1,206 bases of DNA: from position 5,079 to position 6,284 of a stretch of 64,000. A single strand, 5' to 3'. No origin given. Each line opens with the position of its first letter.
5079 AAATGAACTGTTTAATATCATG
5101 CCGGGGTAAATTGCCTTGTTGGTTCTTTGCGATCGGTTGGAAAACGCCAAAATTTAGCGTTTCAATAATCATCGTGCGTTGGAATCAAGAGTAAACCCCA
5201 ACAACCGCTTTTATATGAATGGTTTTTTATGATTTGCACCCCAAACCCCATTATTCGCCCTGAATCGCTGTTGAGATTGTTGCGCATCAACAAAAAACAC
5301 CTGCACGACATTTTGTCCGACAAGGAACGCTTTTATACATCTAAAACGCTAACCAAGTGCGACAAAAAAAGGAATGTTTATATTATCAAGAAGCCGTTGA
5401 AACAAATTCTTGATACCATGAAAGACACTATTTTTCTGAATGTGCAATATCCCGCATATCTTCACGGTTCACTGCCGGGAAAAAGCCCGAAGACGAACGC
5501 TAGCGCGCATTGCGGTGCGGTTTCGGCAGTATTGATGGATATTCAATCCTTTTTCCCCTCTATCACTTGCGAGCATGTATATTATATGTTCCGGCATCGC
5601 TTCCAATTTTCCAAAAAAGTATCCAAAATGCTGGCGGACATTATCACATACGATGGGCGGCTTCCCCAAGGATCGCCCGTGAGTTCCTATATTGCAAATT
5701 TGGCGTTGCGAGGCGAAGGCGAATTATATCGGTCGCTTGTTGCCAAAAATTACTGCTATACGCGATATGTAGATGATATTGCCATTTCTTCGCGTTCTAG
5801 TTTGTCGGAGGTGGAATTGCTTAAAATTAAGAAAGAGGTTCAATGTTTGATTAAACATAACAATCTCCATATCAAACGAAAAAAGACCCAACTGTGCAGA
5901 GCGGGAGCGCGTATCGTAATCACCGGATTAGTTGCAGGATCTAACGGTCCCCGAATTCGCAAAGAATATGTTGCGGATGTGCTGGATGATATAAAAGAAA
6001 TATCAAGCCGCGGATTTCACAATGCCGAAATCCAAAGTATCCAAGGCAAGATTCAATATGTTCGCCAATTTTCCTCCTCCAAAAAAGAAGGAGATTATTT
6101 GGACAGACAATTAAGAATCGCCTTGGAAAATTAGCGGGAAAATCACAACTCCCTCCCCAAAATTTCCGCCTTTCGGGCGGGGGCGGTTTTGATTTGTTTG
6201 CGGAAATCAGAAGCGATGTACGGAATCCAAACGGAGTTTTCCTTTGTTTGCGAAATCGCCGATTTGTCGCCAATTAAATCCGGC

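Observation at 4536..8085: Retron-like locus: RT with VTG motif, candidate msr/msd, and a coupled PRTase + DprA/SLOG-like gene pair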

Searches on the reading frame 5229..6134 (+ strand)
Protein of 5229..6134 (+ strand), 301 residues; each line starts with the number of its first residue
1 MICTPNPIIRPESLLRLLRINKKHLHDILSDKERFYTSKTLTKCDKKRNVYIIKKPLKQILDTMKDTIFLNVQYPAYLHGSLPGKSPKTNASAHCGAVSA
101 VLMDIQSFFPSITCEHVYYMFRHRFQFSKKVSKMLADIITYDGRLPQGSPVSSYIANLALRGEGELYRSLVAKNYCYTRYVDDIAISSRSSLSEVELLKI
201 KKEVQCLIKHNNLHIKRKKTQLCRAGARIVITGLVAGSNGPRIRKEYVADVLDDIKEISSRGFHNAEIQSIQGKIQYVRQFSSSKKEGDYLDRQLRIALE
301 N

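Call 3: search_protein_families(library=pfam, proteins=[window:5229-6134:+], max_evalue=0.01)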
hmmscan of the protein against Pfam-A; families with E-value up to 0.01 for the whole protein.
window:5229-6134:+ (301 aa): 1 family
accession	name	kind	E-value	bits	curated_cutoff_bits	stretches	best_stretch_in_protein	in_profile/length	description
PF00078.32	RVT_1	-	2.5e-17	63.7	29.6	1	44-224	6-193/205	Reverse transcriptase (RNA-dependent DNA polymerase)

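Call 4: search_protein_families(library=padloc, proteins=[window:5229-6134:+], max_evalue=0.01)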
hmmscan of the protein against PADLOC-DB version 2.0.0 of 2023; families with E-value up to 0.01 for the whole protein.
window:5229-6134:+ (301 aa): 73 families (the best 25 are shown)
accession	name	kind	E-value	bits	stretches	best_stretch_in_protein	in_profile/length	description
PDLC02952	RT_VI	-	1.9e-66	222.2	1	10-286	8-276/279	-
PDLC02951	RT_V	-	6.9e-48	161.7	1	7-246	10-256/385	-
PDLC02946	RT_III-A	-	3.9e-47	159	1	10-255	36-276/330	-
PDLC02960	RT-Protease_XI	-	1.1e-44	151.3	1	10-272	8-277/506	single gene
PDLC02959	RT-Protease_XI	-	2e-44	150.4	1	9-272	9-280/510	single gene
PDLC02941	RT_II-A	-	3.6e-44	149.2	1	12-284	17-284/309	-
PDLC02947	RT_IV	-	6.1e-43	145.4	1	11-280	13-294/386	-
PDLC02943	RT_III-A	-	8.9e-42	141.1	1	8-282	22-302/322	-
PDLC02962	RT-TIR_XII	-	5.3e-40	135.7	1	13-273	19-286/478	single gene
PDLC02942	RT_III-A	-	1.8e-39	133.8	1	9-280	43-309/341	-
PDLC02961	RT-TIR_XII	-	2.6e-39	133.4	1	14-272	20-287/475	single gene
PDLC02944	RT_III-A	-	3.3e-38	130.2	2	143-259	203-320/597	-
PDLC02955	RT_X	-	1.4e-37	127.6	1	16-276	5-263/272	-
PDLC02948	RT_IX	-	4.9e-37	125.7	1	7-283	42-314/317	-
PDLC03739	RT_Ec107-like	-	9.2e-37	125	1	22-280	23-289/307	retron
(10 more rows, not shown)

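Call 17: find_homologous_proteins(query=window:5229-6131:+, max_evalue=1e-10)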
Query window:5229-6131:+ (301 aa): 36 proteins with E <= 1e-10 among 1301 candidates.
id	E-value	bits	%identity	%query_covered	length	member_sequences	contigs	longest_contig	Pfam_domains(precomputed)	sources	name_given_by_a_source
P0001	1.5e-196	670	100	100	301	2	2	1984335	PF00078.33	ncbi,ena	-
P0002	2.2e-115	403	64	98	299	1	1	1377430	PF00078.33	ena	-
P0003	1.4e-97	345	57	100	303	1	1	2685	PF00078.33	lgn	-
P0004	1.9e-59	220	44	94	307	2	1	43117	PF00078.33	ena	-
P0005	6.2e-52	195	40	92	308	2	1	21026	PF00078.33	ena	-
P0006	6.8e-52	195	42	93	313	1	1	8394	PF00078.33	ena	-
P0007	8.8e-52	195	40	92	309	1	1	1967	PF00078.33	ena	-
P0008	5.7e-51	192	41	92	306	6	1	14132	PF00078.33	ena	-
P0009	1.6e-50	191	41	92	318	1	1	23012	PF00078.33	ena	-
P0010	1.4e-49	187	41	86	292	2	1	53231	PF00078.33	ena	-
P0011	3.7e-48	183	38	92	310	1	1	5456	PF00078.33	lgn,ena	-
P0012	4.4e-30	123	37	76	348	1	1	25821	PF00078.33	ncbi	-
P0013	1.9e-29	121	30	91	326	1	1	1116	PF00078.33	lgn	-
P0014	1.9e-29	121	34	91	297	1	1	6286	PF00078.33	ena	-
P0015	4.3e-29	120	37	76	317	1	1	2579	PF00078.33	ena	-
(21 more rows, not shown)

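Call 18: find_encoding_contigs(protein=P0001, flank=8000, max_places=3)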
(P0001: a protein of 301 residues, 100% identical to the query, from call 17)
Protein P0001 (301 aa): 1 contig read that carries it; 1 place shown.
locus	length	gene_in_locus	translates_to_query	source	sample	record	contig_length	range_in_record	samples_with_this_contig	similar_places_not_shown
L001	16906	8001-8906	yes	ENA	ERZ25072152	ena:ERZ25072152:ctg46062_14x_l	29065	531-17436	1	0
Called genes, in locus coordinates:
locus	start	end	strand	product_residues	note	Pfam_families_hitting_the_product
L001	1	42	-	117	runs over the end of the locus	PF00499:Oxidored_q3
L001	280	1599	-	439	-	PF01171:ATP_bind_3, PF11734:TilS_C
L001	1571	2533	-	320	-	PF03255:ACCA, PF01039:Carboxyl_trans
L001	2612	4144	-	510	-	PF00117:GATase, PF07722:Peptidase_C26, PF02540:NAD_synthase (weak), PF00958:GMP_synt_C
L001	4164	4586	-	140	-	-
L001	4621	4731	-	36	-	-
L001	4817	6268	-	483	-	PF00478:IMPDH, PF03060:NMO (faint), PF00571:CBS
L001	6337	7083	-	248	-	PF07505:DUF5131, PF17338:GP88 (weak)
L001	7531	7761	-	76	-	-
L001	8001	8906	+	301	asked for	PF00078:RVT_1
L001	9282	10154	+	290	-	-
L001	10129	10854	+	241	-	PF02481:DNA_processg_A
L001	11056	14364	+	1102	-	PF13091:PLDc_2, PF00176:SNF2-rel_dom (weak), PF04851:ResIII (faint), PF00270:DEAD (faint), PF00271:Helicase_C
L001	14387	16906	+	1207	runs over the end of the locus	PF02384:N6_Mtase (faint), PF07669:Eco57I, PF12950:TaqI_C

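Call 19: find_encoding_contigs(protein=P0002, flank=8000, max_places=3)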
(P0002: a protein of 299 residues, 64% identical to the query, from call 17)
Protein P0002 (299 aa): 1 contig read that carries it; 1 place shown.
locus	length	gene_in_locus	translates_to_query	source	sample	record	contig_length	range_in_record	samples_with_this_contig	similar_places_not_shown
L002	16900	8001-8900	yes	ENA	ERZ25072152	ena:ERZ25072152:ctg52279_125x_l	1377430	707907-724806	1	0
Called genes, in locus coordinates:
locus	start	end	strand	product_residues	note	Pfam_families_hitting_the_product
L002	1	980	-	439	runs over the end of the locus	PF01171:ATP_bind_3, PF11734:TilS_C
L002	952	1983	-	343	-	PF03255:ACCA, PF01039:Carboxyl_trans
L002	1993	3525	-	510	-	PF00117:GATase, PF07722:Peptidase_C26, PF02540:NAD_synthase (weak), PF00958:GMP_synt_C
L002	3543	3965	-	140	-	-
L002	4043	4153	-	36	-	-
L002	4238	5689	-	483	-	PF00478:IMPDH, PF03060:NMO (faint), PF00571:CBS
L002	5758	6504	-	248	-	PF07505:DUF5131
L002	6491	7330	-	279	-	-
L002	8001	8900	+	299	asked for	PF00078:RVT_1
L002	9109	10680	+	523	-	PF02463:SMC_N, PF13175:AAA_15, PF13476:AAA_23 (weak), PF13514:AAA_27 (weak), PF00005:ABC_tran (faint), PF13304:AAA_21 (weak)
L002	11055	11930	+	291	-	-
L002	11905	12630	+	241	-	PF02481:DNA_processg_A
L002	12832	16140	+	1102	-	PF13091:PLDc_2, PF00176:SNF2-rel_dom (weak), PF04851:ResIII (faint), PF00270:DEAD (faint), PF00271:Helicase_C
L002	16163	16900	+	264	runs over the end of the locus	-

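Call 20: find_encoding_contigs(protein=P0003, flank=8000, max_places=3)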
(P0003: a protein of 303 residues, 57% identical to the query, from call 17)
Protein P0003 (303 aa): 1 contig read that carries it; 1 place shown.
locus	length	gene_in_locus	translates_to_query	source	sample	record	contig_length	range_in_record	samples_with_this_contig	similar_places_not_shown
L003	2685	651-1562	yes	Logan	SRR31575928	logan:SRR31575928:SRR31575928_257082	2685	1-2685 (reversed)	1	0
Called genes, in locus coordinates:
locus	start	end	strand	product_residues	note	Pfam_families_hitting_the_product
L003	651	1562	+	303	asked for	PF00078:RVT_1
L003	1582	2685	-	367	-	?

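Call 21: search_protein_families(library=padloc, proteins=[L002:6491-7330:-, L002:8001-8900:+, L002:9109-10680:+, L002:11055-11930:+, L002:11905-12630:+, L003:1582-2685:-], max_evalue=0.001)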
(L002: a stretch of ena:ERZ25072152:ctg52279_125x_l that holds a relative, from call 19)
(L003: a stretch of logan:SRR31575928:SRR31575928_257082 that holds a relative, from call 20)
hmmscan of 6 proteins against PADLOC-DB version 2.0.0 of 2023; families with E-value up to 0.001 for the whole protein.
L002:6491-7330:- (279 aa): 5 families
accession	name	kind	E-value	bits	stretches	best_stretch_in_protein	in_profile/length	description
PDLC04638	PDC-M41A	-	1.1e-72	243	1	3-272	8-273/275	-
PDLC04635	PDC-M41A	-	1.3e-49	167.8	1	8-267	10-288/298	-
PDLC04636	PDC-M41A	-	2.8e-49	166.4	1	7-272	7-279/281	-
PDLC04637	PDC-M41A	-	6.3e-20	69.5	1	62-273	8-223/226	-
PDLC04566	PDC-M30A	-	4.7e-11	40.3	1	4-165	8-184/372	-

L002:8001-8900:+ (299 aa): 64 families (the best 25 are shown)
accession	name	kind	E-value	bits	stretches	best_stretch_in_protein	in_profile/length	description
PDLC02952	RT_VI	-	1.1e-61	206.6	1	6-286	4-276/279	-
PDLC02951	RT_V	-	2.4e-45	153.4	1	3-297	6-314/385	-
PDLC02946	RT_III-A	-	1.1e-43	147.6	1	10-255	36-276/330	-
PDLC02941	RT_II-A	-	1.1e-39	134.5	1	9-294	14-294/309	-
PDLC02960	RT-Protease_XI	-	2.1e-39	133.9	1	10-235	8-241/506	single gene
PDLC02959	RT-Protease_XI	-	4.5e-39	132.7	1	9-235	9-244/510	single gene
PDLC02943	RT_III-A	-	9.9e-37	124.5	1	7-252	21-262/322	-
PDLC02947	RT_IV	-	1.9e-36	124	1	3-297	5-320/386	-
PDLC02962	RT-TIR_XII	-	4.4e-35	119.4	1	13-260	19-274/478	single gene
PDLC02961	RT-TIR_XII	-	5.8e-35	119.1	1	14-251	20-267/475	single gene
PDLC02942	RT_III-A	-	6.2e-34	115.6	1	9-234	43-264/341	-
PDLC03739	RT_Ec107-like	-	4.9e-32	109.5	1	28-234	29-232/307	retron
PDLC02955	RT_X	-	1.2e-31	108.1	1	15-234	4-219/272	-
PDLC02940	RT_II-A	-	9.7e-31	104.9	1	14-298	190-470/477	-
PDLC02965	RT-Toprim_I-C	-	1.8e-30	104.3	1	15-250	5-241/529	single gene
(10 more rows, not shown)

L002:9109-10680:+ (523 aa): 109 families (the best 25 are shown)
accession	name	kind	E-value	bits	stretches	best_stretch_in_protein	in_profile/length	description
PDLC02981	AriAB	-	1.6e-30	104.5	2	173-454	270-545/694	-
PDLC02980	AriA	-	2.7e-20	71.6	2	134-279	165-302/304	-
PDLC04135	mad3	-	4.6e-20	70.5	2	2-47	1-43/374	mads_3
PDLC00289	PtuA1|PtuA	-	6e-20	69.7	1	1-276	1-288/404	AAA ATPase domain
PDLC02979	AriA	-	7.7e-17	60.1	2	1-47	1-44/373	-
PDLC00271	PtuA1|PtuA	-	5.2e-16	57.2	2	1-46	1-43/421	AAA ATPase domain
PDLC03878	NsnB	-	1.3e-15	56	1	3-341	2-343/345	-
PDLC04213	HEC-02A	-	7.1e-15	53.4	1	1-310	1-304/337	-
PDLC00290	PtuA1|PtuA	-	1e-13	49.5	1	206-276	240-309/414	AAA ATPase domain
PDLC00268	PtuA1|PtuA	-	1.2e-13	49.2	1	102-276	132-307/411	AAA ATPase domain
PDLC04214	HEC-02A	-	2.3e-13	48.1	2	194-309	198-311/338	-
PDLC02913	ATPase_I-A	-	7.7e-13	46.4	1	2-47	53-95/508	-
PDLC02335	AbiLi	-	1.7e-12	45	1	3-288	50-244/326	AbiLi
PDLC00284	PtuA1|PtuA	-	3.4e-12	44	1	2-47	61-104/545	AAA ATPase domain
PDLC04164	AriA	-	1.4e-11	42.5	1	208-282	167-238/253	-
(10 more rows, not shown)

L002:11055-11930:+ (291 aa): 2 families
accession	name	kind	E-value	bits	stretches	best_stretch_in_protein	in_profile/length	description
PDLC03928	PsyrT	-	9.7e-08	28.7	1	117-284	536-688/689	-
PDLC03962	ShosT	-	7.5e-05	20.7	1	145-283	65-214/237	-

L002:11905-12630:+ (241 aa): 3 families
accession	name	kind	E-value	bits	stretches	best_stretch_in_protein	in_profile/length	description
PDLC03927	PsyrA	-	1.2e-32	111.5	1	16-202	103-289/398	-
PDLC03961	ShosA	-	8.5e-22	75.8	1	14-186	86-259/303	-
PDLC02997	ShosA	-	4.4e-05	20.9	1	26-223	114-311/327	-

L003:1582-2685:- (367 aa): 115 families (the best 25 are shown)
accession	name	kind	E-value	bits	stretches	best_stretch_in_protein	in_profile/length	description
PDLC03107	Specificity_I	-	4.1e-37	126.2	1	70-356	73-377/392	Type I specificity subunit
PDLC03100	Specificity_I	-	1.1e-34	118.5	2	179-363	193-384/392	Type I specificity subunit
PDLC03148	Specificity_I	-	6.1e-33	112.2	2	181-351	258-432/453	Type I specificity subunit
PDLC03099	Specificity_I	-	7.1e-33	112.3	2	180-367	3-169/405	Type I specificity subunit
PDLC03624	REase_MTase_IIG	-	1.3e-32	110.7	1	1-367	872-1269/1271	Type IIG restriction enzyme-methyltransferase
PDLC03144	Specificity_I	-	2.1e-32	111.2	2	182-343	196-353/388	Type I specificity subunit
PDLC03068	Specificity_I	-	3.9e-30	103.3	2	182-351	4-175/403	Type I specificity subunit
PDLC03069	Specificity_I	-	1.6e-29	101.3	1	121-352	122-368/387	Type I specificity subunit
PDLC03072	Specificity_I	-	8.1e-29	98.9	2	196-354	256-416/448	Type I specificity subunit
PDLC03087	Specificity_I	-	8.5e-29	98.7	2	181-364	14-203/418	Type I specificity subunit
PDLC03086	Specificity_I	-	1e-28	98.5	2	205-353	36-185/458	Type I specificity subunit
PDLC04137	mad5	-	5.7e-28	96.2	2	202-356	23-177/392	mads_5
PDLC03073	Specificity_I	-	6.5e-28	96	2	188-349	27-191/437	Type I specificity subunit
PDLC03089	Specificity_I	-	1.1e-27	95.3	2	180-349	3-176/446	Type I specificity subunit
PDLC03090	Specificity_I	-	4.1e-27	93.5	2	206-348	50-189/434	Type I specificity subunit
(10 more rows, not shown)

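Call 22: search_protein_families(library=pfam, proteins=[L002:6491-7330:-, L002:9109-10680:+, L002:11055-11930:+, L003:1582-2685:-], max_evalue=0.01)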
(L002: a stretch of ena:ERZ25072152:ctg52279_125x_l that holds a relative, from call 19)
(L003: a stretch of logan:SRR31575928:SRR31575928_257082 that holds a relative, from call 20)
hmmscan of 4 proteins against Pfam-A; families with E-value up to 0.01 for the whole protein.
L002:6491-7330:- (279 aa): 0 families

L002:9109-10680:+ (523 aa): 9 families
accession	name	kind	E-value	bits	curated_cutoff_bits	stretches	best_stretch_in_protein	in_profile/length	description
PF13304.12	AAA_21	-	1.1e-15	58.9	27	2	62-280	139-303/304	AAA domain, putative AbiEii toxin, Type IV TA system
PF13175.12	AAA_15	-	2.9e-15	57.2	32.1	2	1-47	1-44/374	AAA ATPase domain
PF02463.25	SMC_N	-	8.1e-13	48.7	40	1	3-288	2-210/220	RecF/RecN/SMC N terminal domain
PF13476.12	AAA_23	-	2.6e-07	31.9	27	1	5-46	1-39/201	AAA domain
PF13514.12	AAA_27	-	8e-06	26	22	1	1-47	1-47/206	AAA domain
PF00005.33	ABC_tran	-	1.6e-05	25.9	25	1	26-48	11-33/137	ABC transporter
PF13555.12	AAA_29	-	0.00061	19.9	27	1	28-47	24-43/61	P-loop containing region of AAA domain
PF13166.12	AAA_13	-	0.0017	17.6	36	0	160-301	451-597/713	AAA domain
PF01637.24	ATPase_2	-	0.0039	17.4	33.2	0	24-48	18-42/225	ATPase domain predominantly from Archaea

L002:11055-11930:+ (291 aa): 0 families

L003:1582-2685:- (367 aa): 1 family
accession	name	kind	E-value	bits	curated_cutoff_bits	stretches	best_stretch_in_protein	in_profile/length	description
PF01420.25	Methylase_S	-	1.1e-27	97.8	22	2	188-350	10-161/168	Type I restriction modification DNA specificity domain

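Call 23: find_encoding_contigs(protein=P0004, flank=7000, max_places=2)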
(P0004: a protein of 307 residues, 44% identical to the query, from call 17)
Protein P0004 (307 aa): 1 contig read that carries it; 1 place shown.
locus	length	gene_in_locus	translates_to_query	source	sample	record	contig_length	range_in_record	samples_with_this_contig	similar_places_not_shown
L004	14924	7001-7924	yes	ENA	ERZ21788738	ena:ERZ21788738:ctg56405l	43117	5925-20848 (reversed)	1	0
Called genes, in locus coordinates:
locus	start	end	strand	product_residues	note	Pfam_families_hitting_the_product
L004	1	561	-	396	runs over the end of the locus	PF00162:PGK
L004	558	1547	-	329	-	PF00044:Gp_dh_N, PF02800:Gp_dh_C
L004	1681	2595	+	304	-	PF00892:EamA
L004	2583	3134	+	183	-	PF01035:DNA_binding_1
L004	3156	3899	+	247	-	PF03476:MOSC_N, PF03473:MOSC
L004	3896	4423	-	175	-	PF04205:FMN_bind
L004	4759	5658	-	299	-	PF03116:NQR2_RnfD_RnfE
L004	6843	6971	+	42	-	-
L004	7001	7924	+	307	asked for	PF00078:RVT_1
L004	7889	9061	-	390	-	PF02384:N6_Mtase (faint), PF07669:Eco57I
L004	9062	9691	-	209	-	-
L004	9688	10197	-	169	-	PF01257:2Fe-2S_thioredx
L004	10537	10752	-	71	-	-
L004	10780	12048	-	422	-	PF00346:Complex1_49kDa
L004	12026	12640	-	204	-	PF00329:Complex1_30kDa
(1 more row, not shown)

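Call 24: find_encoding_contigs(protein=P0005, flank=7000, max_places=2)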
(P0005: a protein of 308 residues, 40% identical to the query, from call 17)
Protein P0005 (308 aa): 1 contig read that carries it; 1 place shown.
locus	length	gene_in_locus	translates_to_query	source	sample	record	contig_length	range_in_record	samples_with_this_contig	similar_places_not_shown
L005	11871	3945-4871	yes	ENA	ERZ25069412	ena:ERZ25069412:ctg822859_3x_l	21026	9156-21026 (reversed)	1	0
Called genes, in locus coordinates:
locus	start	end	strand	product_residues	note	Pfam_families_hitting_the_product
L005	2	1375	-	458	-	?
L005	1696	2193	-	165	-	-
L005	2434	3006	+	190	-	PF00929:RNase_T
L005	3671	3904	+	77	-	-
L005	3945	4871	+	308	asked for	PF00078:RVT_1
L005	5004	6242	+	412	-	-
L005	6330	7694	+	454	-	PF01582:TIR, PF13676:TIR_2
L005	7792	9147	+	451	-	PF07693:KAP_NTPase, PF13191:AAA_16 (weak)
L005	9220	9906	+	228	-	PF08986:DUF1889 (weak)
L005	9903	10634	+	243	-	PF16289:PIN_12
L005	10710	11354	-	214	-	PF18967:PycTM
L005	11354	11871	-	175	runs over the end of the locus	PF00211:Guanylate_cyc (weak)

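Call 25: find_encoding_contigs(protein=P0009, flank=7000, max_places=2)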
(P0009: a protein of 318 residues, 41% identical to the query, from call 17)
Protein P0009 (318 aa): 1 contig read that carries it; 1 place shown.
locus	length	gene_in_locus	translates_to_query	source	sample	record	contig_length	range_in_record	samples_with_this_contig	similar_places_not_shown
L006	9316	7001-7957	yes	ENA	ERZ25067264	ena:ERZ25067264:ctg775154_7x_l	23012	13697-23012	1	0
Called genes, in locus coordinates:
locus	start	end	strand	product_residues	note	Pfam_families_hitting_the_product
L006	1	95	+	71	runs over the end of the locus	-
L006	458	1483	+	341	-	PF02661:Fic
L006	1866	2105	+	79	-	-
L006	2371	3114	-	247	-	PF00149:Metallophos, PF12850:Metallophos_2 (weak)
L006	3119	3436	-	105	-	-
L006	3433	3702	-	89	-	-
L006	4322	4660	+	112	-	-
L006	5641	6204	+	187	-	-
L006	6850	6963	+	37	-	-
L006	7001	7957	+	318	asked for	PF00078:RVT_1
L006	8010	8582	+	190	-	PF13676:TIR_2 (weak)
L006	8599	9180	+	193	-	PF08937:ThsB_TIR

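Call 26: find_encoding_contigs(protein=P0010, flank=7000, max_places=2)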
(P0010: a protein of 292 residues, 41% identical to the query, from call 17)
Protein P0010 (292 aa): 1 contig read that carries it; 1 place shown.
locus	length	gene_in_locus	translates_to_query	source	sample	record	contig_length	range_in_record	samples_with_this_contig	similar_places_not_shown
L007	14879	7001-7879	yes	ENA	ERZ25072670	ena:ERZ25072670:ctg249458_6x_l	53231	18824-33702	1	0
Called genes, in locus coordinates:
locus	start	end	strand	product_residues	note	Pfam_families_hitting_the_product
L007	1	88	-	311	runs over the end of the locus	PF00892:EamA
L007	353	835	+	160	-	-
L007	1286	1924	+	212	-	-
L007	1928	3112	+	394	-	PF07690:MFS_1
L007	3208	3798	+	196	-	PF09347:DUF1989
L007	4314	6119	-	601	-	PF01609:DDE_Tnp_1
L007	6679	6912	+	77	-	-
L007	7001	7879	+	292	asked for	PF00078:RVT_1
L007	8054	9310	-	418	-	-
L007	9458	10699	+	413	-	PF07592:DDE_Tnp_ISAZ013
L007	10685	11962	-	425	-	-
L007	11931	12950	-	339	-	PF07728:AAA_5 (faint), PF20720:nSTAND3 (faint), PF00004:AAA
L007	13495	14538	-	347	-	PF05598:DUF772, PF01609:DDE_Tnp_1, PF13359:DDE_Tnp_4 (weak), PF13612:DDE_Tnp_1_3 (weak)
